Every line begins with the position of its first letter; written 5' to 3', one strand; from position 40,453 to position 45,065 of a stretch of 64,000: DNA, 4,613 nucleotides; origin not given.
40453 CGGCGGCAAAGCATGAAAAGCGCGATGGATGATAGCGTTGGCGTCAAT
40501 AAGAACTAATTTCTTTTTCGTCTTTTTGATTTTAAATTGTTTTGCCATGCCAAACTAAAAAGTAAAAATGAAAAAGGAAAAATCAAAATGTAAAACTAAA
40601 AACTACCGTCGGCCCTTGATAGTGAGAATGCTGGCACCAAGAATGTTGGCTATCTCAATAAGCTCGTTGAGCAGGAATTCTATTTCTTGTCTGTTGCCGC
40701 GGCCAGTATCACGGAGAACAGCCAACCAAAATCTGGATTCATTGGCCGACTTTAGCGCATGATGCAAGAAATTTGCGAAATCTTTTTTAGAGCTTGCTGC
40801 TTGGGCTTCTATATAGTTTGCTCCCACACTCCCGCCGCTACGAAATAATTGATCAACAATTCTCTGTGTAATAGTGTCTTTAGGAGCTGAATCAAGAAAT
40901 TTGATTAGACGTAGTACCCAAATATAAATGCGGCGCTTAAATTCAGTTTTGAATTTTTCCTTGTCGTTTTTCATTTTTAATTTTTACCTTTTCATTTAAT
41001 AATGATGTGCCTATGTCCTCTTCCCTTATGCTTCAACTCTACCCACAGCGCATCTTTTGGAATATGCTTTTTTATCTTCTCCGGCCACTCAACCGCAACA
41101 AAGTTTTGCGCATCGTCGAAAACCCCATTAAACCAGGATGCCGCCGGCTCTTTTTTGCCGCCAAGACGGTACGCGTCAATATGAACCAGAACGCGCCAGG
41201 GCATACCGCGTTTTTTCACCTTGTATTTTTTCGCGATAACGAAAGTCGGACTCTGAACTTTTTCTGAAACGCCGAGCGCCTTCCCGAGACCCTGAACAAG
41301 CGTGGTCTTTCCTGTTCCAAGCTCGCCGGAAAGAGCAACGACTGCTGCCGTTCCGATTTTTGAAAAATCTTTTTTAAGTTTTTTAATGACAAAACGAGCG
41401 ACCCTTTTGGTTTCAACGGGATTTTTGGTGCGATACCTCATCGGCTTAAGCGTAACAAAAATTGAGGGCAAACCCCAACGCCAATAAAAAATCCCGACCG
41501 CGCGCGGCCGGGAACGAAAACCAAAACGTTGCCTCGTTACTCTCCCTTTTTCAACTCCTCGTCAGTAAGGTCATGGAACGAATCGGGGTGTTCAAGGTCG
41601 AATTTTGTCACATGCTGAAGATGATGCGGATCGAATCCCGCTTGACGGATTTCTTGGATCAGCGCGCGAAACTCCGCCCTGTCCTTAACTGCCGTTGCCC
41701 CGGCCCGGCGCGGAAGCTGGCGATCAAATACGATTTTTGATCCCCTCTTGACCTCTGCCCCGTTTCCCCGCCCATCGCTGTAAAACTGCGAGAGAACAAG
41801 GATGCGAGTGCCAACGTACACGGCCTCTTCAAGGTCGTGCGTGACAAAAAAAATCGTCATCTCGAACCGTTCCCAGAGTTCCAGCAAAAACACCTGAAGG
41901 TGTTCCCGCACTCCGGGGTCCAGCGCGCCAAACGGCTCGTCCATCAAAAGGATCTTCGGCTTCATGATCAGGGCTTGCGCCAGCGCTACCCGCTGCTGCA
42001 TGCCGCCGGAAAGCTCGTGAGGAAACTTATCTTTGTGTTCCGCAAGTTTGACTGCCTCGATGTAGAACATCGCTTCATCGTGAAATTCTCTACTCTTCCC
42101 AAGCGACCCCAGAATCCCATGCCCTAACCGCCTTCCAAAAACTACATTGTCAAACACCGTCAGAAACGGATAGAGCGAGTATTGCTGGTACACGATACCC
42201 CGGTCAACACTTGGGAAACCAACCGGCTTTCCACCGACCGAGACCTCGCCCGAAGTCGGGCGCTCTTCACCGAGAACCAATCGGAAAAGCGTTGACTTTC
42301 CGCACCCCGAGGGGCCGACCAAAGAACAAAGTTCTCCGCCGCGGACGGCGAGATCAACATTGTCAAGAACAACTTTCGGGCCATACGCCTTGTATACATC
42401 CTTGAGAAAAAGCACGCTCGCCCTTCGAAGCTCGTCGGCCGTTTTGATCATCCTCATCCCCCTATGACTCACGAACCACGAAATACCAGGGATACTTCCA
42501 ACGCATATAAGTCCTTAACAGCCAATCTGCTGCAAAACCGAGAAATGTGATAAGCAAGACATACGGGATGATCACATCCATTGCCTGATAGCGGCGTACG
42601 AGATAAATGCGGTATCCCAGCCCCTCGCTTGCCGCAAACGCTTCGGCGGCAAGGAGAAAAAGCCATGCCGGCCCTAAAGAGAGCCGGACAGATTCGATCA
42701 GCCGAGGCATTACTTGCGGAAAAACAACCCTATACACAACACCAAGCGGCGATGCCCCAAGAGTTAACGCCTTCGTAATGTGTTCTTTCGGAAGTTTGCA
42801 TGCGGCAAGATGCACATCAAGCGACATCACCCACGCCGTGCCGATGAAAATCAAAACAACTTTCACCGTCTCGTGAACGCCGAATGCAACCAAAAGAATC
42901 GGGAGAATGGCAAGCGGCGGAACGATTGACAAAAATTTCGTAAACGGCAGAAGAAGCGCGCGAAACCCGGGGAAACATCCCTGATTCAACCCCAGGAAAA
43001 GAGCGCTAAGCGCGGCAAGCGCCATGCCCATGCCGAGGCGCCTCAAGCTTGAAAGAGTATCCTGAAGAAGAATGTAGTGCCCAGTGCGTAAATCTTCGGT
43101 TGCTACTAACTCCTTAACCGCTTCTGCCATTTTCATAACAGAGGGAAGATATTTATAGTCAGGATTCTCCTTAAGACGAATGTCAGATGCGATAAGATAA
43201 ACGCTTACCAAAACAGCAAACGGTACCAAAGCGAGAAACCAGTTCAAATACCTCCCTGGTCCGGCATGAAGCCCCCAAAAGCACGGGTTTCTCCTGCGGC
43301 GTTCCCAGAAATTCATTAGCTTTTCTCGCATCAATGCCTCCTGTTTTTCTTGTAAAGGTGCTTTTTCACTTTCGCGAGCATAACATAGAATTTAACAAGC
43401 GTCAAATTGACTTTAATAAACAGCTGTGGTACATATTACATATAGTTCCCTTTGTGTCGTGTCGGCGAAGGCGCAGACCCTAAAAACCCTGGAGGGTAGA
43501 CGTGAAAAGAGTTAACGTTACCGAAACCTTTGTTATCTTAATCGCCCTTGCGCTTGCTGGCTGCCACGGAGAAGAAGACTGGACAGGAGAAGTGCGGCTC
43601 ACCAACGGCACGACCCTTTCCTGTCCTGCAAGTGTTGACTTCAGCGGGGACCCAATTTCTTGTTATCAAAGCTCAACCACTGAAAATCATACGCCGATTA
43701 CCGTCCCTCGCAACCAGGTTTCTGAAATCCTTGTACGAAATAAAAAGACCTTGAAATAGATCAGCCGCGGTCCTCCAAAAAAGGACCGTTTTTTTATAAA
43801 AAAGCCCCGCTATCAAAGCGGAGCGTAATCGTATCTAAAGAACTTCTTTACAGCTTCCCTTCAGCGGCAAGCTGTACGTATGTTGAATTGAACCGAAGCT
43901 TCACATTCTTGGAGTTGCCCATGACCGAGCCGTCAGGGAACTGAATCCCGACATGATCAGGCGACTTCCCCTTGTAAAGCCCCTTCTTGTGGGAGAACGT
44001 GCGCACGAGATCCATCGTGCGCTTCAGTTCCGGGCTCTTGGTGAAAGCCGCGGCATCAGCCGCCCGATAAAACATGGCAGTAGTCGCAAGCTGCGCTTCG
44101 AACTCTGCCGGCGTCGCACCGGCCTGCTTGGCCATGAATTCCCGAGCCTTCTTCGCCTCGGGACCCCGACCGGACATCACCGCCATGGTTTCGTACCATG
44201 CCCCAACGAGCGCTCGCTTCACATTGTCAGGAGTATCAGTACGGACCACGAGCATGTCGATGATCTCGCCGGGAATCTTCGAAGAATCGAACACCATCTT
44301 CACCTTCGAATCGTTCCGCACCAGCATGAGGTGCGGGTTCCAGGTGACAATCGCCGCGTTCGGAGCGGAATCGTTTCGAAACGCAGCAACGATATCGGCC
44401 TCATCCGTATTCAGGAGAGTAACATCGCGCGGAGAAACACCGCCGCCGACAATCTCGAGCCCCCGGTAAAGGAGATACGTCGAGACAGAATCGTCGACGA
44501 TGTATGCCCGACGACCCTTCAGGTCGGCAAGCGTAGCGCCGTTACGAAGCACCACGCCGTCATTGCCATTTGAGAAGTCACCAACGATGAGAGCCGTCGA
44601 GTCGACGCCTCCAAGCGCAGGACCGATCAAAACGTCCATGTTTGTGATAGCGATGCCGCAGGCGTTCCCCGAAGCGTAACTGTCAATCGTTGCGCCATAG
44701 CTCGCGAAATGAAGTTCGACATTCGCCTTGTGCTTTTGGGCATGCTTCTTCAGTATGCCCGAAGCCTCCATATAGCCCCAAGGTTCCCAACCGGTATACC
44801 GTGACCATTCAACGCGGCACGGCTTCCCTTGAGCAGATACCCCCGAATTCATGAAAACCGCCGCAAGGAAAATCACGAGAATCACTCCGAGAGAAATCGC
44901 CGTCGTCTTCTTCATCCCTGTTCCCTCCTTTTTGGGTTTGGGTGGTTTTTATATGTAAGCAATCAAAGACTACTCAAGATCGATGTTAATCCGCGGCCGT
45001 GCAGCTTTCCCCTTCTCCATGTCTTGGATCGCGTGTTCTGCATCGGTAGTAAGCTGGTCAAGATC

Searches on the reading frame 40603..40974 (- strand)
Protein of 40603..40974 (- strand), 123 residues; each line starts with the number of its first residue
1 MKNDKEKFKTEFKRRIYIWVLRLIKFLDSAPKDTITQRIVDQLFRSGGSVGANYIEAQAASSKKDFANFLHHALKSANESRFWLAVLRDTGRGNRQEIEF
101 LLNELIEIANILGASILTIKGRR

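Call 11: search_protein_families(library=pfam, proteins=[window:40603-40974:-], max_evalue=0.001)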
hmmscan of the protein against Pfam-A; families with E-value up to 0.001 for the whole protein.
window:40603-40974:- (123 aa): 1 family
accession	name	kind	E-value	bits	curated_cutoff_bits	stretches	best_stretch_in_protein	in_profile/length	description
PF05635.17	23S_rRNA_IVP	-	1.1e-17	64.6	33.8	1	20-113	13-105/106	23S rRNA-intervening sequence protein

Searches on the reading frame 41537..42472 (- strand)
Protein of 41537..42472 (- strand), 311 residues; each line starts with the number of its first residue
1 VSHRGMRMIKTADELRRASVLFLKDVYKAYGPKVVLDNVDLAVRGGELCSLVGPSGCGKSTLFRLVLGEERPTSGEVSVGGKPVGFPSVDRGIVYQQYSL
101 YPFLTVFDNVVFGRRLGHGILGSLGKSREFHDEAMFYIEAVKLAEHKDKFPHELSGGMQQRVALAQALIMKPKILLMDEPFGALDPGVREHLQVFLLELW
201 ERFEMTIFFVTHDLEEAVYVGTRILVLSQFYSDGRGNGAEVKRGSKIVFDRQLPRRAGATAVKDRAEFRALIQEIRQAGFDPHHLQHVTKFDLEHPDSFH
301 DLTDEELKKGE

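Call 3: search_protein_families(library=pfam, proteins=[window:41537-42472:-], max_evalue=0.01)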
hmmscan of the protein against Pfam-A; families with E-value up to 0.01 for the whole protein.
window:41537-42472:- (311 aa): 5 families
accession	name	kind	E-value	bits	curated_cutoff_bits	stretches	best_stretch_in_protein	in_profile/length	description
PF00005.33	ABC_tran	-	1.4e-31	110.4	25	1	36-181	1-136/137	ABC transporter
PF13304.12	AAA_21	-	5e-07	30.5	27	1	151-215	235-301/304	AAA domain, putative AbiEii toxin, Type IV TA system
PF13191.12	AAA_16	-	0.0016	19.4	32.6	1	44-162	21-124/167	AAA ATPase domain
PF03193.22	RsgA_GTPase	-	0.0027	18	30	1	44-78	105-138/174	RsgA GTPase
PF00004.35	AAA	-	0.0064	17.4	21.2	0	51-69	3-21/131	ATPase family associated with various cellular activities (AAA)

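Call 7: search_protein_families(library=ncbifam, proteins=[window:41537-42472:-], max_evalue=0.01)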
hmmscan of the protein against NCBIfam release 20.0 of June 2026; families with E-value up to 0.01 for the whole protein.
window:41537-42472:- (311 aa): 188 families (the best 25 are shown)
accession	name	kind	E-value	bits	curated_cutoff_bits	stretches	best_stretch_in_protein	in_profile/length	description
TIGR03265.1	PhnT2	equivalog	1.3e-56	192.4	457.7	1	20-230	4-211/353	putative 2-aminoethylphosphonate ABC transporter ATP-binding protein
NF006987.0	PRK09452.1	equivalog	1.1e-54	185.6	482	1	13-236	10-230/378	spermidine/putrescine ABC transporter ATP-binding protein PotA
TIGR00968.1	3a0106s01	subfamily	2.5e-54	184.3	342.75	1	23-230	3-207/237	sulfate ABC transporter ATP-binding protein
NF008421.0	PRK11248.1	equivalog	3.2e-53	180.8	357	1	21-229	2-204/255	taurine ABC transporter ATP-binding subunit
NF043075.1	MMSYN1_0197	equivalog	8.2e-53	179.5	550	1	20-229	2-208/341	spermidine/putrescine ABC transporter ATP-binding protein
TIGR01184.1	ntrCD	subfamily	2.6e-52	177.7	291.8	1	36-229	1-190/230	nitrate ABC transporter ATP-binding protein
NF040729.1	ABC_ATP_SaoA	equivalog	7.7e-52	176.2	360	1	33-229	18-208/248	ABC transporter ATP-binding protein SaoA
NF008513.0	PRK11432.1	equivalog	1.6e-50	172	496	1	19-229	5-212/351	ferric ABC transporter ATP-binding protein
NF008105.0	PRK10851.1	equivalog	1.9e-50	171.6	502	1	24-234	6-217/362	sulfate/thiosulfate ABC transporter ATP-binding protein CysA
NF008420.0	PRK11247.1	equivalog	1e-48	165.7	395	1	12-228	4-208/257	aliphatic sulfonates ABC transporter ATP-binding protein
TIGR03415.1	ABC_choXWV_ATP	equivalog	7e-48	163.5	483.75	1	26-227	30-238/382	choline ABC transporter ATP-binding protein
TIGR01186.1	proV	subfamily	7.9e-48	163.4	326.6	1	29-228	2-204/363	betaine/proline/choline family ABC transporter ATP-binding protein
NF008653.0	PRK11650.1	subfamily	3.1e-47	161.3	432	1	21-241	4-222/357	sn-glycerol-3-phosphate ABC transporter ATP-binding protein UgpC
TIGR03258.1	PhnT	equivalog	1.3e-45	156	499.15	1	22-228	10-214/359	2-aminoethylphosphonate ABC transport system ATP-binding subunit PhnT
TIGR01187.1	potA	subfamily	3.6e-45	154.4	355.6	1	51-229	1-176/325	polyamine ABC transporter ATP-binding protein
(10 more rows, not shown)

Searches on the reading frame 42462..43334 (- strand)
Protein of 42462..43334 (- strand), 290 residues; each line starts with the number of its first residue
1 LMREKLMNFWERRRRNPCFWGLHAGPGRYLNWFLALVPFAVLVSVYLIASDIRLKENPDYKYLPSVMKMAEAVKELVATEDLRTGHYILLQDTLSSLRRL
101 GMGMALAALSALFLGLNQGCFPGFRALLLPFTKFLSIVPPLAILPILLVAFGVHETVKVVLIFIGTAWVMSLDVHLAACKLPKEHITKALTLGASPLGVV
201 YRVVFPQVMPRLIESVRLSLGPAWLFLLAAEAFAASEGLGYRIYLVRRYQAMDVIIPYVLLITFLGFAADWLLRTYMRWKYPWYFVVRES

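Call 3: search_protein_families(library=pfam, proteins=[window:42462-43334:-], max_evalue=0.01)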
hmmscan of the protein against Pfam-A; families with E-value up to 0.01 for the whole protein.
window:42462-43334:- (290 aa): 1 family
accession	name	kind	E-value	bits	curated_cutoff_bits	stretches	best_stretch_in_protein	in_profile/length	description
PF00528.27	BPD_transp_1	-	9.4e-18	65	26.4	1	124-274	16-176/184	Binding-protein-dependent transport system inner membrane component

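Call 7: search_protein_families(library=ncbifam, proteins=[window:42462-43334:-], max_evalue=0.01)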
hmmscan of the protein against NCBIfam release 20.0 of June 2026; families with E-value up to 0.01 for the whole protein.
window:42462-43334:- (290 aa): 11 families
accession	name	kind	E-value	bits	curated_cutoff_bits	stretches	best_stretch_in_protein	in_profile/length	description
NF007545.0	PRK10160.1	equivalog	1.6e-25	90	342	1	38-285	30-272/275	taurine ABC transporter permease TauC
NF040733.1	ABC_perm_U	equivalog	2.8e-22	79.4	295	1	34-281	10-246/251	ABC transporter permease subunit SaoP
TIGR01183.1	ntrB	equivalog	5.1e-22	78.6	209.05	1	90-272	16-198/202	nitrate ABC transporter permease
NF008470.0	PRK11365.1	equivalog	2.9e-21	76.1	347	1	36-284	12-256/263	aliphatic sulfonate ABC transporter permease SsuC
NF008049.0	PRK10782.1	subfamily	7.7e-05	22.5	212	1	149-274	83-212/217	methionine ABC transporter permease MetI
NF043080.1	MMSYN1_0166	equivalog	8.7e-05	21.6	370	1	112-220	121-230/307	oligopeptide ABC transporter permease OppC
NF011624.0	PRK15050.1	equivalog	0.00015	21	247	1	178-220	184-226/297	2-aminoethylphosphonate ABC transporter permease subunit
TIGR01097.1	PhnE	equivalog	0.00038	20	216.7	1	41-214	12-186/252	phosphonate ABC transporter, permease protein PhnE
NF045476.1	Opp4C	equivalog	0.00041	19.7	350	1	35-220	16-206/278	oligopeptide ABC transporter permease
TIGR02139.1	permease_CysT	equivalog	0.00056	19.6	246.1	1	156-219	134-196/265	sulfate ABC transporter permease subunit CysT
NF007044.0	PRK09497.1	equivalog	0.003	17.1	348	1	156-226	152-221/285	spermidine/putrescine ABC transporter permease PotB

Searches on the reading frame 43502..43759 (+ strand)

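Call 108: search_protein_families(library=pfam, proteins=[window:43502-43759:+], max_evalue=1)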
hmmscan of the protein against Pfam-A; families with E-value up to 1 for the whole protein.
window:43502-43759:+ (85 aa): 3 families
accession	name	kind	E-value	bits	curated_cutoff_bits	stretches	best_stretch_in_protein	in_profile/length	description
PF08139.17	LPAM_1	-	0.098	13.6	20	1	9-21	5-17/18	Prokaryotic membrane lipoprotein lipid attachment site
PF08475.15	Baculo_VP91_N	-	0.17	12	24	1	35-80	129-177/192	Viral capsid protein 91 N-terminal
PF06988.16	NifT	-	0.24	11.6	22.6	1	23-43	31-51/64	NifT/FixU protein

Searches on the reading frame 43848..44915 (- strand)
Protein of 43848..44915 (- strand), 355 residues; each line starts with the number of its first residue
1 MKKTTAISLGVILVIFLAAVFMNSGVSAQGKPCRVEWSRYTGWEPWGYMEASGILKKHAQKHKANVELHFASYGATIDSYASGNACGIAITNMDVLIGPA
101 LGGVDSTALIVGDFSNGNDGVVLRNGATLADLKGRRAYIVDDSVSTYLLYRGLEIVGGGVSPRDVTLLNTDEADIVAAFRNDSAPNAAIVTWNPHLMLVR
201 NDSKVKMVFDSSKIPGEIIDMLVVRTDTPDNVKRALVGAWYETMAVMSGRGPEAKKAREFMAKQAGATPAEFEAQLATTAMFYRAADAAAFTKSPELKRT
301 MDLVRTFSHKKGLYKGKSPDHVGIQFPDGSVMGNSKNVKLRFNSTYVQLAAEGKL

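Call 3: search_protein_families(library=pfam, proteins=[window:43848-44915:-], max_evalue=0.01)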
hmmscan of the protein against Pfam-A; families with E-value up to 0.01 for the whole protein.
window:43848-44915:- (355 aa): 1 family
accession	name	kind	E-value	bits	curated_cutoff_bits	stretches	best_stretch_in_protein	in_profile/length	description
PF09084.16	NMT1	-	0.0014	19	20.5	0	128-200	87-157/216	NMT1/THI5 like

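Call 7: search_protein_families(library=ncbifam, proteins=[window:43848-44915:-], max_evalue=0.01)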
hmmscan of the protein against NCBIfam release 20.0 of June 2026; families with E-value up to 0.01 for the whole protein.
window:43848-44915:- (355 aa): 5 families
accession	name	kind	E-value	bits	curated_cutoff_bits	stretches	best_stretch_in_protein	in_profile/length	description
TIGR03427.1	ABC_peri_uca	equivalog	2.6e-117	391.6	333.9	1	34-355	5-328/328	putative urea ABC transporter substrate-binding protein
TIGR01728.1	SsuA_fam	subfamily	8.6e-13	48.1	163.5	1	42-281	10-247/290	aliphatic sulfonate ABC transporter substrate-binding protein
TIGR01729.1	taurine_ABC_bnd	equivalog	2.3e-08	33.8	304.25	1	62-230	25-193/300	taurine ABC transporter substrate-binding protein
NF008588.0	PRK11553.1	subfamily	0.00024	20.1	299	1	128-214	123-205/319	aliphatic sulfonate ABC transporter substrate-binding protein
NF008553.0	PRK11480.1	equivalog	0.0077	15.4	490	1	108-230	96-215/320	taurine ABC transporter substrate-binding protein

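Call 8: search_protein_families(library=padloc, proteins=[window:43848-44915:-], max_evalue=0.01)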
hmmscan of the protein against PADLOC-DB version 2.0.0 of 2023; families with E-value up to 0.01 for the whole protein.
window:43848-44915:- (355 aa): 0 families

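Call 32: search_solved_structures(query=window:43848-44915:-, max_evalue=0.01)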
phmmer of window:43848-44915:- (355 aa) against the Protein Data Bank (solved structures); distinct sequences matched with E-value up to 0.01: 0.
